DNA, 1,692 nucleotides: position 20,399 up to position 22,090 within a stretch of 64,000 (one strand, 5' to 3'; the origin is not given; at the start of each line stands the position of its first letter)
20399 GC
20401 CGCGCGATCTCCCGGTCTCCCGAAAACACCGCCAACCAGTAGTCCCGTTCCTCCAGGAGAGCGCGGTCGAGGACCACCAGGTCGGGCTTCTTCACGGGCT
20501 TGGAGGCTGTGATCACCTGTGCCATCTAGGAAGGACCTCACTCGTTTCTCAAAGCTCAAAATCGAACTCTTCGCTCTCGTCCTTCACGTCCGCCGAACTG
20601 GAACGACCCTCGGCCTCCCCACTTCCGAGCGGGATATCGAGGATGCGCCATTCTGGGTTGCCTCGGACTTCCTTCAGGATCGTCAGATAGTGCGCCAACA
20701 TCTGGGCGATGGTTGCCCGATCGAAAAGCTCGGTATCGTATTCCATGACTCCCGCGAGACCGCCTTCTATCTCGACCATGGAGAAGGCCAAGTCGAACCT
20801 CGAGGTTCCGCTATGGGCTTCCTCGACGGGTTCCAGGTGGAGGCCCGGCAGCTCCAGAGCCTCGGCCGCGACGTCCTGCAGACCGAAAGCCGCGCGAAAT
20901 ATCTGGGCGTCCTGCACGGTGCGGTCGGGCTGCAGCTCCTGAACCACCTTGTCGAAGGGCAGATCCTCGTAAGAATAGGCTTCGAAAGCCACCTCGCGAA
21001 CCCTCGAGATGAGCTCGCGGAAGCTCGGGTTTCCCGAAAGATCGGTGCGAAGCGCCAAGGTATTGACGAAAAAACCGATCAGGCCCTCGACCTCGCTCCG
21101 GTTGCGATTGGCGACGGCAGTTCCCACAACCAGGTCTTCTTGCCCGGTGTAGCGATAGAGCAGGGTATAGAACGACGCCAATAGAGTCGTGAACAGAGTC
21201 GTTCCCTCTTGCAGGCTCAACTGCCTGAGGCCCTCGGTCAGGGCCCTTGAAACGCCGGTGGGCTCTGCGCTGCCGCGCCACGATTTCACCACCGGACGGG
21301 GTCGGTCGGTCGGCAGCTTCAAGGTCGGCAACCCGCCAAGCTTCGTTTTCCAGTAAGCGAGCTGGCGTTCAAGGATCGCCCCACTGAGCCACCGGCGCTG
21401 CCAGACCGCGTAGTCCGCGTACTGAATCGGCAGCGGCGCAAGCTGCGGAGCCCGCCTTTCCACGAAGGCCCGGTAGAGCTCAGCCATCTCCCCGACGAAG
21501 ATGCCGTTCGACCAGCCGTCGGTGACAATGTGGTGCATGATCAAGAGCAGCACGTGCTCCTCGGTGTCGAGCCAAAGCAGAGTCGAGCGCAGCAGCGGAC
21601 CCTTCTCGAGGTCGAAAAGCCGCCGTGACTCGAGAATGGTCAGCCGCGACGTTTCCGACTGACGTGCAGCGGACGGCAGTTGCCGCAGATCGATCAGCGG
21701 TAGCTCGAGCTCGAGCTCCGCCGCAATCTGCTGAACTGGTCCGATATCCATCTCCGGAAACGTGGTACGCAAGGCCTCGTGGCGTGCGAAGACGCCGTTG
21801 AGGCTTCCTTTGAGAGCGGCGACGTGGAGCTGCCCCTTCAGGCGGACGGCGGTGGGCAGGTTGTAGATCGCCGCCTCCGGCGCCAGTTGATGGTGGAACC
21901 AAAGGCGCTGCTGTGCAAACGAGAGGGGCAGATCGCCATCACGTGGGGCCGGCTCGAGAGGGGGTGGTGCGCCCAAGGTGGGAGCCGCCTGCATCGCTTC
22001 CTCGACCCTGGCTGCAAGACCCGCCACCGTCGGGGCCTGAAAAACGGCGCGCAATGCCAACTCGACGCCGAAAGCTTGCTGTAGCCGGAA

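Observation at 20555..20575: Same C-terminal SE[EL]FDFE tail on the four-module NRPS and on the B12-radical SAM enzyme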

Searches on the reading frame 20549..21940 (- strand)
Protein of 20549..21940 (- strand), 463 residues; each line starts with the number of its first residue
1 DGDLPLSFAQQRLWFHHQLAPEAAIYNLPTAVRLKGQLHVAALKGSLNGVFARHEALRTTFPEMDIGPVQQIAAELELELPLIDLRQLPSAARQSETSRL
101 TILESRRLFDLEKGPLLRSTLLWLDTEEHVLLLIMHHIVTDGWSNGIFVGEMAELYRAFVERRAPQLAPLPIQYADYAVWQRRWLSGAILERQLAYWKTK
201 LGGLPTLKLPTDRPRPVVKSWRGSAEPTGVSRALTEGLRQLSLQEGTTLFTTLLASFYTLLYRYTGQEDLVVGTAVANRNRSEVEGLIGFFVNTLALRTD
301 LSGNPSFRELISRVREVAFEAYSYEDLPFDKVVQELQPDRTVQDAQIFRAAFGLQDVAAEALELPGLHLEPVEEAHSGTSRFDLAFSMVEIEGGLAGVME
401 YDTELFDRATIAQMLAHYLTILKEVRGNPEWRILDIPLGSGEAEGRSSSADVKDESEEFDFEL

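Call 12: find_homologous_proteins(query=window:20549-21940:-, max_evalue=1e-20)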
Query window:20549-21940:- (463 aa): 7737 proteins with E <= 1e-20 among 8000 candidates; the best 120 are listed.
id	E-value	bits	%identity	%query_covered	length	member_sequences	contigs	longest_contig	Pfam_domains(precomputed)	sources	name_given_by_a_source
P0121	1.3e-183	629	49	95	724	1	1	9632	PF00668.26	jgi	jgi:non-ribosomal peptide synthetase component F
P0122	5.1e-170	584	45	100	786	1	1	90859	PF00668.26,PF00550.32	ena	-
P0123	1.0e-164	567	44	95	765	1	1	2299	PF00668.26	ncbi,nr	ncbi:MAG: condensation domain-containing protein, partial [Chloroflexota bacterium]|nr:condensation 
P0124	2.5e-161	555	47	97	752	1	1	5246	PF00668.26,PF00550.32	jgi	jgi:non-ribosomal peptide synthetase component F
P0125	1.3e-158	546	48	95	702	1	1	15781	PF00668.26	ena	-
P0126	3.7e-151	522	46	72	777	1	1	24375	PF00668.26,PF00550.32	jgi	jgi:non-ribosomal peptide synthetase component F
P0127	5.8e-149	515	54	96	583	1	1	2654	PF00668.26,PF18563.7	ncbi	-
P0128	1.0e-147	511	55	95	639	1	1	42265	PF00668.26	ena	-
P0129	1.9e-146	506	51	100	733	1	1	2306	PF00668.26,PF00550.32,PF13193.13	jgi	jgi:non-ribosomal peptide synthetase component F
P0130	2.3e-146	506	55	95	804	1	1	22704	PF00668.26,PF00501.35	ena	-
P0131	2.6e-146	506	54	94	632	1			PF00668.26,PF00501.35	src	-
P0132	6.2e-146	505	50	97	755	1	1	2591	PF00668.26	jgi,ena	-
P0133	2.5e-145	503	53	95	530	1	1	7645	PF00668.26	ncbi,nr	ncbi:MAG: non-ribosomal peptide synthetase, partial [Pyrinomonadaceae bacterium]|nr:non-ribosomal pe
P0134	5.1e-145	502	52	93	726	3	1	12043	PF00668.26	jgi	jgi:hypothetical protein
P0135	3.1e-144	499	44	95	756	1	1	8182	PF00668.26,PF00550.32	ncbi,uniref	ncbi:MAG: hypothetical protein F6K37_25590, partial [Moorea sp. SIO4E2]|uniref:condensation domain-c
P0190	1.3e-138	481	50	100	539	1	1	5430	PF00668.26,PF00550.32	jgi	jgi:non-ribosomal peptide synthetase component F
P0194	2.1e-138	480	51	99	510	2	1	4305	PF00668.26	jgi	-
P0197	6.0e-138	478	51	95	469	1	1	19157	PF00668.26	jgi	jgi:aspartate racemase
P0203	8.0e-138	478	52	95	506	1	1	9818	PF00668.26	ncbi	ncbi:MAG: condensation domain-containing protein [Pyrinomonadaceae bacterium]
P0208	1.5e-137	477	52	99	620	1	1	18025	PF00668.26,PF00550.32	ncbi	ncbi:MAG: condensation domain-containing protein, partial [Pyrinomonadaceae bacterium]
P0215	4.5e-137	476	50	99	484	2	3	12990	PF00668.26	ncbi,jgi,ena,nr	ncbi:MAG: hypothetical protein H0T63_02280 [Pyrinomonadaceae bacterium]|jgi:hypothetical protein|nr:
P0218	5.7e-137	475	49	100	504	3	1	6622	PF00668.26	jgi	jgi:NRPS condensation-like uncharacterized protein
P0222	9.3e-137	474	50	98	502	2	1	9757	PF00668.26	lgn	-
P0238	4.2e-136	472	50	99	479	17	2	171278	PF00668.26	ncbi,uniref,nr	ncbi:condensation domain-containing protein [Funiculus sociatus GB2-A5]|uniref:Condensation domain-c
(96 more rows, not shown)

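Call 16: find_encoding_contigs(protein=P0197, flank=10000, max_places=2)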
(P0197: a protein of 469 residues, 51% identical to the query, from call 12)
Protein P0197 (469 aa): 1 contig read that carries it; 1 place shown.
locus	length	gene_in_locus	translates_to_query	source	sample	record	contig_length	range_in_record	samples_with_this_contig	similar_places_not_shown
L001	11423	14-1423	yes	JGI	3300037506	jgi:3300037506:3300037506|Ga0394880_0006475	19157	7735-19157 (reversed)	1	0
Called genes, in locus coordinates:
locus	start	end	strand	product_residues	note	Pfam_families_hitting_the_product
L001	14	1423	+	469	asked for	PF00668:Condensation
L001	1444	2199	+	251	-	PF21275:Thi_PPkinase_C (faint)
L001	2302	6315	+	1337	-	PF00668:Condensation, PF00501:AMP-binding, PF13193:AMP-binding_C, PF00550:PP-binding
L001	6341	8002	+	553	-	PF00664:ABC_membrane, PF02463:SMC_N (faint), PF00005:ABC_tran, PF13304:AAA_21 (faint)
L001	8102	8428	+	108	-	PF02312:CBF_beta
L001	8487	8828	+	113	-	-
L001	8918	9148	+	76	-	PF03621:MbtH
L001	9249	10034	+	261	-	PF00975:Thioesterase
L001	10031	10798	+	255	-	PF22624:AASDHPPT_N, PF01648:ACPS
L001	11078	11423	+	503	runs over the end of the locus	PF13229:Beta_helix (weak)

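Call 17: find_encoding_contigs(protein=P0238, flank=10000, max_places=2)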
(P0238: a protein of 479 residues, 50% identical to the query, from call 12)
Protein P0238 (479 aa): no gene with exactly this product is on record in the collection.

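Call 19: find_encoding_contigs(protein=P0222, flank=10000, max_places=2)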
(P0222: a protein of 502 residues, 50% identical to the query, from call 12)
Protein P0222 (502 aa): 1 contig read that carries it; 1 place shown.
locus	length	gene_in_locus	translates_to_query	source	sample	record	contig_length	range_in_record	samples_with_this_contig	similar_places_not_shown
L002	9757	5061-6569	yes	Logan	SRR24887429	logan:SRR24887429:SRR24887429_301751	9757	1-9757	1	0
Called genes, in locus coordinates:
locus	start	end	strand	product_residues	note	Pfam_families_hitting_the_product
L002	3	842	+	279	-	?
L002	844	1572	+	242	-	PF01177:Asp_Glu_race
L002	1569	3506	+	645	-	PF00501:AMP-binding, PF13193:AMP-binding_C, PF00550:PP-binding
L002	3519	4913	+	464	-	PF08241:Methyltransf_11, PF08242:Methyltransf_12, PF13489:Methyltransf_23 (weak), PF13649:Methyltransf_25, PF13847:Methyltransf_31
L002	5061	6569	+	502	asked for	PF00668:Condensation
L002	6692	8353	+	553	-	PF18456:CmlA_N, PF13483:Lactamase_B_3, PF12706:Lactamase_B_2 (weak)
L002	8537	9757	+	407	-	?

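Call 20: find_encoding_contigs(protein=P0208, flank=10000, max_places=2)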
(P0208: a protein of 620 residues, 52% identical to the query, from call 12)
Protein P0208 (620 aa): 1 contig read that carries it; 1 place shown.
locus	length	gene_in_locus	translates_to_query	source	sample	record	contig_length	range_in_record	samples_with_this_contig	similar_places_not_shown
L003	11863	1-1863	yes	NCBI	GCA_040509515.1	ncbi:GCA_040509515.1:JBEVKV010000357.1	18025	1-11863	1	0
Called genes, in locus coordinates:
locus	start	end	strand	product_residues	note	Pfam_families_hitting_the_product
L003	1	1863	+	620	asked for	PF00550:PP-binding, PF00668:Condensation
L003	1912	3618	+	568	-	PF18456:CmlA_N, PF13483:Lactamase_B_3, PF12706:Lactamase_B_2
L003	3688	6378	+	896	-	PF00668:Condensation, PF00501:AMP-binding, PF13193:AMP-binding_C, PF00550:PP-binding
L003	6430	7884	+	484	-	PF03033:Glyco_transf_28, PF06722:EryCIII-like_C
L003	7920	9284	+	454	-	PF13439:Glyco_transf_4, PF13579:Glyco_trans_4_4, PF13692:Glyco_trans_1_4, PF00534:Glycos_transf_1, PF20706:GT4-conflict (weak)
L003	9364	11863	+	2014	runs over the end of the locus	PF00668:Condensation, PF00501:AMP-binding, PF08241:Methyltransf_11, PF08242:Methyltransf_12, PF13649:Methyltransf_25, PF13847:Methyltransf_31, PF00550:PP-binding, PF00668:Condensation, +2 more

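Call 49: search_protein_families(library=pfam, proteins=[L001:1438-2199:+], max_evalue=0.001)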
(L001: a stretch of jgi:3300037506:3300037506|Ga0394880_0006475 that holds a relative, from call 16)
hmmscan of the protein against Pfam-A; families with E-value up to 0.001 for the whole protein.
L001:1438-2199:+ (253 aa): 1 family
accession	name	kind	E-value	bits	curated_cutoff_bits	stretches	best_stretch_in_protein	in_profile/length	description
PF21275.2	Thi_PPkinase_C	-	9.1e-09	35.5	27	0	29-40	43-54/69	Thiamin pyrophosphokinase, substrate-binding domain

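Call 64: find_encoding_contigs(protein=P0203, flank=6000, max_places=1)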
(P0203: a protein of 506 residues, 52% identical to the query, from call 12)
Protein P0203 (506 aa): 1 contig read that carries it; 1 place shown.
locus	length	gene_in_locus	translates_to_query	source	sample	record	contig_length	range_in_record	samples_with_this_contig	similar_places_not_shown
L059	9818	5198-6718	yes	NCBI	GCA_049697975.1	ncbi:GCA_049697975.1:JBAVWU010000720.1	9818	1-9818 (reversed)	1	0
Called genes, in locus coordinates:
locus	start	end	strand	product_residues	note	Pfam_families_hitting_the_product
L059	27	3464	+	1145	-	PF00668:Condensation, PF00501:AMP-binding, PF13193:AMP-binding_C, PF00550:PP-binding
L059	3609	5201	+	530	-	PF00221:Lyase_aromatic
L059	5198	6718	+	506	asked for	PF00668:Condensation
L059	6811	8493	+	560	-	PF18456:CmlA_N, PF00753:Lactamase_B (faint), PF13483:Lactamase_B_3, PF12706:Lactamase_B_2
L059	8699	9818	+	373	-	PF00668:Condensation, PF00501:AMP-binding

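Call 65: find_encoding_contigs(protein=P0190, flank=6000, max_places=1)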
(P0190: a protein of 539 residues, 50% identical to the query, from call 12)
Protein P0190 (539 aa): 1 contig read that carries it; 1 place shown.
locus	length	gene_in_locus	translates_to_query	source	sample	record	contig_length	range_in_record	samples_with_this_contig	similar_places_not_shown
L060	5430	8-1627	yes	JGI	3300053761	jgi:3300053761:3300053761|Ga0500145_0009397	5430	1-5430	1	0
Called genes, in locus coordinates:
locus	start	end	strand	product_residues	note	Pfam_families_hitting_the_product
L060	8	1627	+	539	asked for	PF00550:PP-binding, PF00668:Condensation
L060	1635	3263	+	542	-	PF02310:B12-binding, PF04055:Radical_SAM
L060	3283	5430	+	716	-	?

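Call 66: find_encoding_contigs(protein=P0194, flank=6000, max_places=1)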
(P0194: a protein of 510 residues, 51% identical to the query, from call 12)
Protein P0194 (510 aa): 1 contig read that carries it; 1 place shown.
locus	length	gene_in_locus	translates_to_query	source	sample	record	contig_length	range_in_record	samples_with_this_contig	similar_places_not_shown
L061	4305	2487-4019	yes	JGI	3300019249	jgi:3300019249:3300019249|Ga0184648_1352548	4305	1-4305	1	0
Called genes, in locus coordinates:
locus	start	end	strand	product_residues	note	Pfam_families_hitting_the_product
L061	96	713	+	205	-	-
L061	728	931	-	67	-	-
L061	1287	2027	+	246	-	PF14518:Haem_oxygenas_2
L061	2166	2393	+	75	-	PF03621:MbtH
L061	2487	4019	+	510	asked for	PF00668:Condensation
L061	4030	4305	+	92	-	?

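Call 67: find_encoding_contigs(protein=P0215, flank=6000, max_places=1)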
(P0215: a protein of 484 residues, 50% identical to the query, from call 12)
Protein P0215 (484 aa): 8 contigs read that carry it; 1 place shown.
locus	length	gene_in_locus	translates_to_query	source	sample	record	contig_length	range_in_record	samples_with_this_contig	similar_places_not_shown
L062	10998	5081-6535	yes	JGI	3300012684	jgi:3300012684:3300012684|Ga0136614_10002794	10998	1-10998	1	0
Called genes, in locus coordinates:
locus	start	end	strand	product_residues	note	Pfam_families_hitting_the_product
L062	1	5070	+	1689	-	?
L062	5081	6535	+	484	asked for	PF00668:Condensation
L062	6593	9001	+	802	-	PF08241:Methyltransf_11, PF08242:Methyltransf_12, PF13489:Methyltransf_23, PF13649:Methyltransf_25, PF13847:Methyltransf_31, PF02668:TauD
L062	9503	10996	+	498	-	?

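Call 68: find_encoding_contigs(protein=P0218, flank=6000, max_places=1)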
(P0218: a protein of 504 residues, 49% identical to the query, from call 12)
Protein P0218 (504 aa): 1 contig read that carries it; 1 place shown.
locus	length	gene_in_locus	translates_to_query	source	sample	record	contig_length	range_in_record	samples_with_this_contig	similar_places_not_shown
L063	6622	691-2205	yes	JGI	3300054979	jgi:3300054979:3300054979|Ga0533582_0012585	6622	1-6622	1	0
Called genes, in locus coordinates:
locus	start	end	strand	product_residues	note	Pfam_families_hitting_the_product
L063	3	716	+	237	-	?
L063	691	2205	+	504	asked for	PF00668:Condensation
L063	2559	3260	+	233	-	PF13640:2OG-FeII_Oxy_3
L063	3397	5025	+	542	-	PF18456:CmlA_N, PF00753:Lactamase_B (weak), PF13483:Lactamase_B_3, PF12706:Lactamase_B_2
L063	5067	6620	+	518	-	?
